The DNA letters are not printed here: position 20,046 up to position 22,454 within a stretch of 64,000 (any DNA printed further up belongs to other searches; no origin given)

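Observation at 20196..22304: HydE radical-SAM hydrogenase maturase fused in-frame to the tRNA thiolase MnmA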

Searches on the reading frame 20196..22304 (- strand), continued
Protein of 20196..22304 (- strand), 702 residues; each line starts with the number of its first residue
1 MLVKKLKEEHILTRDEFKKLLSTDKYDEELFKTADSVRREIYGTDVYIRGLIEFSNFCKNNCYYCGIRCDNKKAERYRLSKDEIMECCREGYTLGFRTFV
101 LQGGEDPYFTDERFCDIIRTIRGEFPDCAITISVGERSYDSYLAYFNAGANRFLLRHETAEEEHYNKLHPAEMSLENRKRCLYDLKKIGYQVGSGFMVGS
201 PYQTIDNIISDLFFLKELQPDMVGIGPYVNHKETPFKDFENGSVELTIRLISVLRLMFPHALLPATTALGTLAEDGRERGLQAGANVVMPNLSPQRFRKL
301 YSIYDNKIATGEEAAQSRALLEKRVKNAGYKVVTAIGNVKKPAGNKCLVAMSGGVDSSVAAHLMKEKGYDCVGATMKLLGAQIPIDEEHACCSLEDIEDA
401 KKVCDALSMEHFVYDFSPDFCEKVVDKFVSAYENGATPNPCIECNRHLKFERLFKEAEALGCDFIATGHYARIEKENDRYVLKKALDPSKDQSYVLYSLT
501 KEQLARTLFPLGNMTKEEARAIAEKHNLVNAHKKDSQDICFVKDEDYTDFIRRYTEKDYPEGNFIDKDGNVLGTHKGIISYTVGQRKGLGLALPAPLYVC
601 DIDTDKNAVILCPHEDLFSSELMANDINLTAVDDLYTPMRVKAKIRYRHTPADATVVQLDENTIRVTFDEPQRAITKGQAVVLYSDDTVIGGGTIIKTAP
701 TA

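Call 32: search_solved_structures(query=window:20199-22304:-, max_evalue=1e-10, show_alignments=4)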
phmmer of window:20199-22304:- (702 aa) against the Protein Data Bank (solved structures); distinct sequences matched with E-value up to 1e-10: 16.
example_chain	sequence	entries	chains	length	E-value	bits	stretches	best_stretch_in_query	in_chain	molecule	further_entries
5few_A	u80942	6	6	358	2.3e-88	300.4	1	5-329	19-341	[FeFe] hydrogenase maturase subunit HydE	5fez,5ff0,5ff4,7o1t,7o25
7o1o_A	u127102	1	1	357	2.3e-88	300.4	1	5-329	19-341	[FeFe] hydrogenase maturase subunit HydE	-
7o1p_A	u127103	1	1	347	6.9e-88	298.8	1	5-317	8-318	[FeFe] hydrogenase maturase subunit HydE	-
3cix_A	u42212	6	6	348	7e-88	298.8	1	5-317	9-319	FeFe-Hydrogenase maturase | [FeFe] hydrogenase maturase subunit HydE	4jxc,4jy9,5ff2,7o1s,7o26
4jy8_A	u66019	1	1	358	7.8e-88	298.6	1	5-317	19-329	FEFE-HYDROGENASE MATURASE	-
8qmk_A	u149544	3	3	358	8.1e-88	298.5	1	5-329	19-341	[FeFe] hydrogenase maturase subunit HydE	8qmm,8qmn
5fep_A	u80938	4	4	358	9.5e-88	298.3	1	5-329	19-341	[FeFe] hydrogenase maturase subunit HydE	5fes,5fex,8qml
3ciw_A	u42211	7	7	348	2.9e-87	296.7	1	5-317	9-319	FeFe-Hydrogenase maturase | [FeFe] hydrogenase maturase subunit HydE | Biotin synthetase, putative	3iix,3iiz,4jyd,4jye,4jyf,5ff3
2der_A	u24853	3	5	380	4.5e-78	266.3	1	344-700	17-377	tRNA-specific 2-thiouridylase mnmA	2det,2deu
9hln_A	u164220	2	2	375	3.4e-75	256.8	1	345-695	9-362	tRNA-specific 2-thiouridylase MnmA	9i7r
9hlv_A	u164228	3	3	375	1.6e-73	251.3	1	345-695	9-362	tRNA-specific 2-thiouridylase MnmA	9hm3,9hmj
2hma_A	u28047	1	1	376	1.6e-73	251.3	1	345-695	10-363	Probable tRNA (5-methylaminomethyl-2-thiouridylate)-methyltransferase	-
3t7v_A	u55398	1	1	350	5.3e-38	133.9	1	5-308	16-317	methylornithine synthase PylB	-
4wcx_A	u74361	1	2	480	1e-14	56.9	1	3-227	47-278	Biotin and thiamin synthesis associated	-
4rtb_A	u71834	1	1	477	4.9e-13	51.4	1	22-261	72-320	HydG protein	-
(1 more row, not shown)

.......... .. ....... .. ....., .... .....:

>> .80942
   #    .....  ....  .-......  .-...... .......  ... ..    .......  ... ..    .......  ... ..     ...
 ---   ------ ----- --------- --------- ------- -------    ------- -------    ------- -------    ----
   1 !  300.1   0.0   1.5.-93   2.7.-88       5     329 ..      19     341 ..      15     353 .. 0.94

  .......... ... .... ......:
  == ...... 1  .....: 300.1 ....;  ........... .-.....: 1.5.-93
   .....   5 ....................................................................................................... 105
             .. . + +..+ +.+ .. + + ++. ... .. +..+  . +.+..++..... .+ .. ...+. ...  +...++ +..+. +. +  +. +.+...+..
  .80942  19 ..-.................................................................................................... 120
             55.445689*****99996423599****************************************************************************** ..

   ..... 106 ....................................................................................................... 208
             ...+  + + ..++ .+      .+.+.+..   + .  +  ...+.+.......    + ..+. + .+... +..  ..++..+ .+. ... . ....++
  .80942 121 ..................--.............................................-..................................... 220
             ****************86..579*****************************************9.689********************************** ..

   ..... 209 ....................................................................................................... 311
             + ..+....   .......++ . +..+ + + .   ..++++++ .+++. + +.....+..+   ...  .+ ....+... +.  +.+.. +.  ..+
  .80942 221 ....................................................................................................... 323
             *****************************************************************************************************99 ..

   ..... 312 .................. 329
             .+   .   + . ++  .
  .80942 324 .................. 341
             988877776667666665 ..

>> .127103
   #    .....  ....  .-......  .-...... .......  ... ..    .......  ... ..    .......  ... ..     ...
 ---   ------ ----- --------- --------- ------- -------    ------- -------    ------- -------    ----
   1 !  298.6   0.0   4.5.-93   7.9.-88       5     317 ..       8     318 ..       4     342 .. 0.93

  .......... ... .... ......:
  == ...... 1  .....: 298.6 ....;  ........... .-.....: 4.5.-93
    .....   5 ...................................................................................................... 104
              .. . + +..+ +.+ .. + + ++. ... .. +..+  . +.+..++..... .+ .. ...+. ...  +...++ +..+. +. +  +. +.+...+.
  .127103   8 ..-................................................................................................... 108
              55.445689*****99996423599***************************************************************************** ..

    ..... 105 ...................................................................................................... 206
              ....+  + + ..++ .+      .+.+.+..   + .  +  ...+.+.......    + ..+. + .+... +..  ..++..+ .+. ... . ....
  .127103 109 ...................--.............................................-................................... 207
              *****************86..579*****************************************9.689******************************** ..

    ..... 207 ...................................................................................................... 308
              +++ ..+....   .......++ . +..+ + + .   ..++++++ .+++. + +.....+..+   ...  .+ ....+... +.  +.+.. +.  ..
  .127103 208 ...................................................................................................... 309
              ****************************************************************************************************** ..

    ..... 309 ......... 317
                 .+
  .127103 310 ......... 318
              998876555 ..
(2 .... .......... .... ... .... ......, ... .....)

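Call 34: list_cluster_members(proteins=[P0003, P0004, P0005, window:20199-22304:-])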
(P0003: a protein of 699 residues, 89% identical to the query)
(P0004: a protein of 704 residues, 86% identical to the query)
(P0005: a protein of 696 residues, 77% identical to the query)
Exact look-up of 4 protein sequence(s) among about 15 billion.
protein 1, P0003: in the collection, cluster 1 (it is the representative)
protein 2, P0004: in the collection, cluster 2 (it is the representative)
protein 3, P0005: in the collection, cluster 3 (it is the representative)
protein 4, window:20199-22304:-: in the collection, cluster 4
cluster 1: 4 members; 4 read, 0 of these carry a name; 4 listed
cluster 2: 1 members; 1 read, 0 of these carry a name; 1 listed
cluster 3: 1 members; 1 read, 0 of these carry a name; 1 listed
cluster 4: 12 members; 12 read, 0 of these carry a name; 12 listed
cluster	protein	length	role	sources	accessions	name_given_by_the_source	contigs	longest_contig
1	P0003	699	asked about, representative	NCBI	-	-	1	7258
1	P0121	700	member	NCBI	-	-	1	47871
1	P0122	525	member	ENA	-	-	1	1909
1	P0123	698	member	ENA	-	-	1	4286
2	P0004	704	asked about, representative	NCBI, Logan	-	-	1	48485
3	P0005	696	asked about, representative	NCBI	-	-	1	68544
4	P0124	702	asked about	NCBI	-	-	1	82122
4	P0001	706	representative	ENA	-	-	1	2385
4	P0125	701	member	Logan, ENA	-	-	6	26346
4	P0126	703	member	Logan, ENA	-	-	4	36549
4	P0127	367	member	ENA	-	-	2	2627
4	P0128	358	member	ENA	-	-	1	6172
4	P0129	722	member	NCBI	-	-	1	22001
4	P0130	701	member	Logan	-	-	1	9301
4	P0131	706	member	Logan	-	-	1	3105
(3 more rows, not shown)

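Call 42: find_encoding_contigs(protein=window:20196-22304:-, flank=1000, max_places=10)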
Protein window:20196-22304:- (702 aa): no gene with exactly this product is on record in the collection.

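Call 52: predict_structure(alignment_id=A1)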
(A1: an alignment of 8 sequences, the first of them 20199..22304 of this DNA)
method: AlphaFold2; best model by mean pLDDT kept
length: 702 residues; sequences in the alignment: 8
mean_pLDDT: 67.6   pTM: 0.51
mean pLDDT of the five models: 67.6, 63.2, 59.0, 55.9, 53.2
residues with pLDDT >= 90: 80; 70-90: 247; 50-70: 256; < 50: 119
segments of 3 or more residues with pLDDT < 50: 60-73, 229-231, 300-313, 337-343, 377-393, 415-420, 422-424, 435-449, 534-546, 577-596, 700-702
pLDDT, mean of each block of 10 residues (from residue 1): 93 94 89 91 81 70 43 65 90 85 80 94 88 80 87 67 54 68 70 65 75 84 67 56 77 92 72 75 83 65 42 58 76 56 59 59 66 57 39 55 65 51 51 45 43 65 66 64 65 59 61 54 61 40 45 62 75 56 32 48 69 60 79 86 72 91 87 63 84 70 37
secondary structure, 60 per line:
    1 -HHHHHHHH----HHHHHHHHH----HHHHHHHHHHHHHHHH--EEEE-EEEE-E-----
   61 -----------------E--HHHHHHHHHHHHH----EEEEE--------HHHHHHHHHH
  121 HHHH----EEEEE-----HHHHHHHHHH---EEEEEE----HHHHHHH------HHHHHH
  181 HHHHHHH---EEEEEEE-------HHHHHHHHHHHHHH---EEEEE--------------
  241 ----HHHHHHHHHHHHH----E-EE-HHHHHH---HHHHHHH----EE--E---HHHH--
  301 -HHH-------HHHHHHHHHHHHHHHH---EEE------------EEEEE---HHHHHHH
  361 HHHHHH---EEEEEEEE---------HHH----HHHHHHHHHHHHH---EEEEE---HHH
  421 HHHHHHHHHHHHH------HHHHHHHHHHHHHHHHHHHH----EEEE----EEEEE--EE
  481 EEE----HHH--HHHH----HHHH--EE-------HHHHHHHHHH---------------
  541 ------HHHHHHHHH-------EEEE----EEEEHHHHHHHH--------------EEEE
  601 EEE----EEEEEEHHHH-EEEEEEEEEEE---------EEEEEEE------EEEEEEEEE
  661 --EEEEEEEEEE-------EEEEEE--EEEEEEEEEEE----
elements in order (helices of 4 or more, strands of 3 or more residues): H2-9 H14-22 H27-42 E45-48 E50-53 H81-93 E98-102 H111-124 E129-133 H139-148 E152-157 H162-168 H175-187 E191-197 H205-218 E222-226 H245-257 H267-272 H276-282 H295-298 H312-327 E331-333 E346-350 H354-366 E370-377 H394-406 E410-414 H418-433 H440-459 E464-467 E472-476 E479-483 H493-496 H501-504 H516-525 H547-555 E563-566 E571-574 H575-582 E597-603 E608-613 H614-617 E619-629 E639-645 E652-660 E663-672 E680-685 E688-698
